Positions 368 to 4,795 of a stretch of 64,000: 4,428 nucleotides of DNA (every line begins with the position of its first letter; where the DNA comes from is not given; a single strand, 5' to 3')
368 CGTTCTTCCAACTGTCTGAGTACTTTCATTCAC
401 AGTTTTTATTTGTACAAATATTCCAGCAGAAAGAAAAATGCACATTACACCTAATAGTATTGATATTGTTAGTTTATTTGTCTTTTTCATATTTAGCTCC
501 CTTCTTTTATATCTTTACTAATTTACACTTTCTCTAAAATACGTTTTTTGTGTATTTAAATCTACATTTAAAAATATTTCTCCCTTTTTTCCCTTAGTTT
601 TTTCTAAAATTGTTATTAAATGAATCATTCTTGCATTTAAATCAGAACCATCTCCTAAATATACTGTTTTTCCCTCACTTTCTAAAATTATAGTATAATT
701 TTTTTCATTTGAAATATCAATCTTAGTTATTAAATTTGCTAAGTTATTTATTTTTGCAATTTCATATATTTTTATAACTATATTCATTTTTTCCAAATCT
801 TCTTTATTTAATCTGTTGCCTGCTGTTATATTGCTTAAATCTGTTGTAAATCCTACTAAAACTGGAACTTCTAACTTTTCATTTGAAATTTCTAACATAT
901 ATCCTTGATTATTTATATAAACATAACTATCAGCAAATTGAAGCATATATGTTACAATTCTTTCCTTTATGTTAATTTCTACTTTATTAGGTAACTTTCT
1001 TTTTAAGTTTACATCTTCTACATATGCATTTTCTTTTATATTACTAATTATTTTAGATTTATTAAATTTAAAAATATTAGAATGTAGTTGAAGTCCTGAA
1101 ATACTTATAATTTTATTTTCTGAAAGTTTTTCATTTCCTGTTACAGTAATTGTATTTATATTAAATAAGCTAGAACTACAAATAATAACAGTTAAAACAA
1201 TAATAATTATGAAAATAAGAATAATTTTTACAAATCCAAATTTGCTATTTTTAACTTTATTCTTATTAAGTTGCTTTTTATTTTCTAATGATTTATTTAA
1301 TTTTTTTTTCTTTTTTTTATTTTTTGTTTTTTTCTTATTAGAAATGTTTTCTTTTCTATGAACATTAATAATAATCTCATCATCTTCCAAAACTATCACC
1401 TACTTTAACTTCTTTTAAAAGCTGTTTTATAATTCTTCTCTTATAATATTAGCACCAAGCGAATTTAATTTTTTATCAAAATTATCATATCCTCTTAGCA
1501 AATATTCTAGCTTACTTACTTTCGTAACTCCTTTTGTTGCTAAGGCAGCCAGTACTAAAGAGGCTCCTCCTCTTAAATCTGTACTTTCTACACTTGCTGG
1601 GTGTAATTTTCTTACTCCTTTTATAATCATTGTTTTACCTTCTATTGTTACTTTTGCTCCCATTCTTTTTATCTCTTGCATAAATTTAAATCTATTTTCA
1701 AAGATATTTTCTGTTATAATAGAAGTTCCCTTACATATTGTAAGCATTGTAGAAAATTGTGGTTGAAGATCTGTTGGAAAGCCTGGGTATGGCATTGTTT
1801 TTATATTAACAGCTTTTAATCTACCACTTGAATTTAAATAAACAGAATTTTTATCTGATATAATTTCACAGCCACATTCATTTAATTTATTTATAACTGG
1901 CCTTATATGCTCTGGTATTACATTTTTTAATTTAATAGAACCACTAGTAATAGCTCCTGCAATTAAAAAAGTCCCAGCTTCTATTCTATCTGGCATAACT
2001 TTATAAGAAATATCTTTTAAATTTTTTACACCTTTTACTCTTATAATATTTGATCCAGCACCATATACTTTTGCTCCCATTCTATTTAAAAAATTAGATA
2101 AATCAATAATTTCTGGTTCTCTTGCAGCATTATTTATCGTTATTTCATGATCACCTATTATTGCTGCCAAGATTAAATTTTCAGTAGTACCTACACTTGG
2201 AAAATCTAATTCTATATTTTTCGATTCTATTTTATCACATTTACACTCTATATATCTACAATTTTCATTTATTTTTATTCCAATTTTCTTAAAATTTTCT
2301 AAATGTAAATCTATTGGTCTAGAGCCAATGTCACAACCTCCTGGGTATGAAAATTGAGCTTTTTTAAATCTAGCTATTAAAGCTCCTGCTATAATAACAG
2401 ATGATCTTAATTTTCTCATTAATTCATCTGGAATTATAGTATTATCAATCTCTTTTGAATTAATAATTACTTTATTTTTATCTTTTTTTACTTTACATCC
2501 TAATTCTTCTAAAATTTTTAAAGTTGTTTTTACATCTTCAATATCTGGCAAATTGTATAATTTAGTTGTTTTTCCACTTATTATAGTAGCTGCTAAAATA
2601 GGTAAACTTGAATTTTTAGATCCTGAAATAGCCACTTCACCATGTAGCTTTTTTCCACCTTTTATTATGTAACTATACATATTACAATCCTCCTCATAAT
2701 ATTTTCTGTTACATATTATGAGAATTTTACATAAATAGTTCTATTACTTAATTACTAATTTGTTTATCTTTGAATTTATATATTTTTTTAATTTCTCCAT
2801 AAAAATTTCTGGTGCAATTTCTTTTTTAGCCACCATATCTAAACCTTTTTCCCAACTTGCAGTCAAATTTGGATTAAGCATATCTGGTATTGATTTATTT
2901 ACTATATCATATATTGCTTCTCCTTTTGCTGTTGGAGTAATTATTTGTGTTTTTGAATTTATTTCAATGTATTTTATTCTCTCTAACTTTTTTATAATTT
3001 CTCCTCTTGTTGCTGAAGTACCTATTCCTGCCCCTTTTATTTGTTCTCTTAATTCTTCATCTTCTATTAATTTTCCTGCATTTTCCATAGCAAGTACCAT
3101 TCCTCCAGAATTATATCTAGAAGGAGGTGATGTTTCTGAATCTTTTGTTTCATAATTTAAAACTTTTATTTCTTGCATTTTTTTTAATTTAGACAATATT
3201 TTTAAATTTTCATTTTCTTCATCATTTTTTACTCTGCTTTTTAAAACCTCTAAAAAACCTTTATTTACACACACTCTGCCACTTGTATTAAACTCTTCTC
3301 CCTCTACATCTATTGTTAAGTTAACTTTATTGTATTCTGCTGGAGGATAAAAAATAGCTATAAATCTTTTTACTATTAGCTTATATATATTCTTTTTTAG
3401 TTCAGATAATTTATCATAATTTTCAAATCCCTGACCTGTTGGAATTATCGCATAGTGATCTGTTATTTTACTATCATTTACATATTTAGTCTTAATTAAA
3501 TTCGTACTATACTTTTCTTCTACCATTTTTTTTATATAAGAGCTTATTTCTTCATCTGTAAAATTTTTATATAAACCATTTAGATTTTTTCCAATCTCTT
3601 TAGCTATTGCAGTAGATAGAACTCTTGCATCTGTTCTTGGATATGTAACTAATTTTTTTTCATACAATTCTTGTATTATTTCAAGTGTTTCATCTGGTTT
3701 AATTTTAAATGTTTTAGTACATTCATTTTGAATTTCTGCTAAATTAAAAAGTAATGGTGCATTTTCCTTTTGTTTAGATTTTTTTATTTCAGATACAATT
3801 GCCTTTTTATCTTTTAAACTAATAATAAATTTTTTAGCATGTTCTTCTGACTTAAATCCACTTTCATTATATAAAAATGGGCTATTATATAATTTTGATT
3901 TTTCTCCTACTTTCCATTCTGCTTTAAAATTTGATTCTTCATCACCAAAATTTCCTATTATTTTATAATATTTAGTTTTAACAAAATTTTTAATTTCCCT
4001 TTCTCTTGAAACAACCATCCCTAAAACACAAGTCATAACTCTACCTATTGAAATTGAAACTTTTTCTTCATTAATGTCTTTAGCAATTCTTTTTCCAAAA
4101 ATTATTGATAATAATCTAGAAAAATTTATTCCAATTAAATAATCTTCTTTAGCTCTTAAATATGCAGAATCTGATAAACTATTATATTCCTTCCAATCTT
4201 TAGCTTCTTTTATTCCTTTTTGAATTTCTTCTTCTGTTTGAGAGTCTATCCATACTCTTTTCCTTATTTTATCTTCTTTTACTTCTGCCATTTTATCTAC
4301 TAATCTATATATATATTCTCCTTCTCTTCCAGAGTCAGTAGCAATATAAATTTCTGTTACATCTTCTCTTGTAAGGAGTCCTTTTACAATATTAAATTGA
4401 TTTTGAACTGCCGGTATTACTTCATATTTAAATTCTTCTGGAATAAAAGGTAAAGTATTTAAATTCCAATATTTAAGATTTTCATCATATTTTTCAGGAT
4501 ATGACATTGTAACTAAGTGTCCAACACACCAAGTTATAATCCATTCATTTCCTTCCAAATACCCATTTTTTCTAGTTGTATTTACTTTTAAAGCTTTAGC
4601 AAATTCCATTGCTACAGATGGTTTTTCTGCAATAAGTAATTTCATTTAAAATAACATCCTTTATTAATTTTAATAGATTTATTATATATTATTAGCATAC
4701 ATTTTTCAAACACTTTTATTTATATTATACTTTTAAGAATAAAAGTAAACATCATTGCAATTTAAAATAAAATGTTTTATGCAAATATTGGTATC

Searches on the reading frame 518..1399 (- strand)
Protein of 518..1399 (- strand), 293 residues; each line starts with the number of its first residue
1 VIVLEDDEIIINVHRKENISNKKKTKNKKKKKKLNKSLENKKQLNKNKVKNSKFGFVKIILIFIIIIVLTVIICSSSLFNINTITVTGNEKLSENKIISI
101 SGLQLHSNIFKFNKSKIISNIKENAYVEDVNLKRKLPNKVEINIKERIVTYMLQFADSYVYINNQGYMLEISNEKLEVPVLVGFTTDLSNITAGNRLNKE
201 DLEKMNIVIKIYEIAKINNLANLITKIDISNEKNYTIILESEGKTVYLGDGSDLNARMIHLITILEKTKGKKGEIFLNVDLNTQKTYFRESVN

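Call 102: search_protein_families(library=ncbifam, proteins=[window:518-1399:-], max_evalue=0.00001)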
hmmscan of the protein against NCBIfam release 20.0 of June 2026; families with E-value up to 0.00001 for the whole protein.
window:518-1399:- (293 aa): 1 family
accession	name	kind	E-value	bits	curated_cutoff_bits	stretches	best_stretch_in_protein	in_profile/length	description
NF004039.0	PRK05529.1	equivalog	4.8e-07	29.2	353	1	22-182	5-164/255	cell division protein FtsQ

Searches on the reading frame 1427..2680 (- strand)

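Call 51: search_protein_families(library=pfam, proteins=[window:1427-2680:-], max_evalue=0.001)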
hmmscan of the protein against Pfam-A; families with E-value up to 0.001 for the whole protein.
window:1427-2680:- (417 aa): 1 family
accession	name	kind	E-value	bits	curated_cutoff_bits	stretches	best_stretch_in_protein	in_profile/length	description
PF00275.25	EPSP_synthase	-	4.5e-101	339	22.8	1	7-405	2-417/417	EPSP synthase (3-phosphoshikimate 1-carboxyvinyltransferase)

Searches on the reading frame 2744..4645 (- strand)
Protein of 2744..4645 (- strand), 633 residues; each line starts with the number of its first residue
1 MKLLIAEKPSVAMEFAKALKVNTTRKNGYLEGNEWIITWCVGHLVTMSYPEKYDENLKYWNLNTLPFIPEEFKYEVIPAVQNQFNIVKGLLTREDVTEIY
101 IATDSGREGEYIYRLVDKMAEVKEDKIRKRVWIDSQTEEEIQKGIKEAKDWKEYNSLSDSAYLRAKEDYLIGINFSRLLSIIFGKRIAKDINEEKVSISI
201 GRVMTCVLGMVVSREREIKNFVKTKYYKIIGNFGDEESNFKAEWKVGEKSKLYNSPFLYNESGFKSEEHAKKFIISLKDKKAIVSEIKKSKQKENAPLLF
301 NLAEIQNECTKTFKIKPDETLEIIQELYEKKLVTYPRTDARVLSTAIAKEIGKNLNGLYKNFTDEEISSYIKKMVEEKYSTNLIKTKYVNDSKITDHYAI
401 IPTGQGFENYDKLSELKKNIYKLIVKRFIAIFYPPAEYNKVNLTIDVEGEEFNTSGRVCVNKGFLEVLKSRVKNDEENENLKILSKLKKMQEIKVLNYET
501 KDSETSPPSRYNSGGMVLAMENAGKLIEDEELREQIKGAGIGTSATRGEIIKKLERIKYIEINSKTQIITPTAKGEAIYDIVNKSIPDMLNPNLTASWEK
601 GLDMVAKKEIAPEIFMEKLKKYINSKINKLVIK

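Call 51: search_protein_families(library=pfam, proteins=[window:2744-4645:-], max_evalue=0.001)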
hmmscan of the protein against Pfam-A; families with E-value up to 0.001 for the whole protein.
window:2744-4645:- (633 aa): 2 families
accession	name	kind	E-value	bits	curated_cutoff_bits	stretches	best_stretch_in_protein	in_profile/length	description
PF01131.25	Topoisom_bac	-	2.1e-102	343.7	35.1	1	153-616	2-410/411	DNA topoisomerase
PF01751.28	Toprim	-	5.1e-09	36.6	23.1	1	3-121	2-81/96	Toprim domain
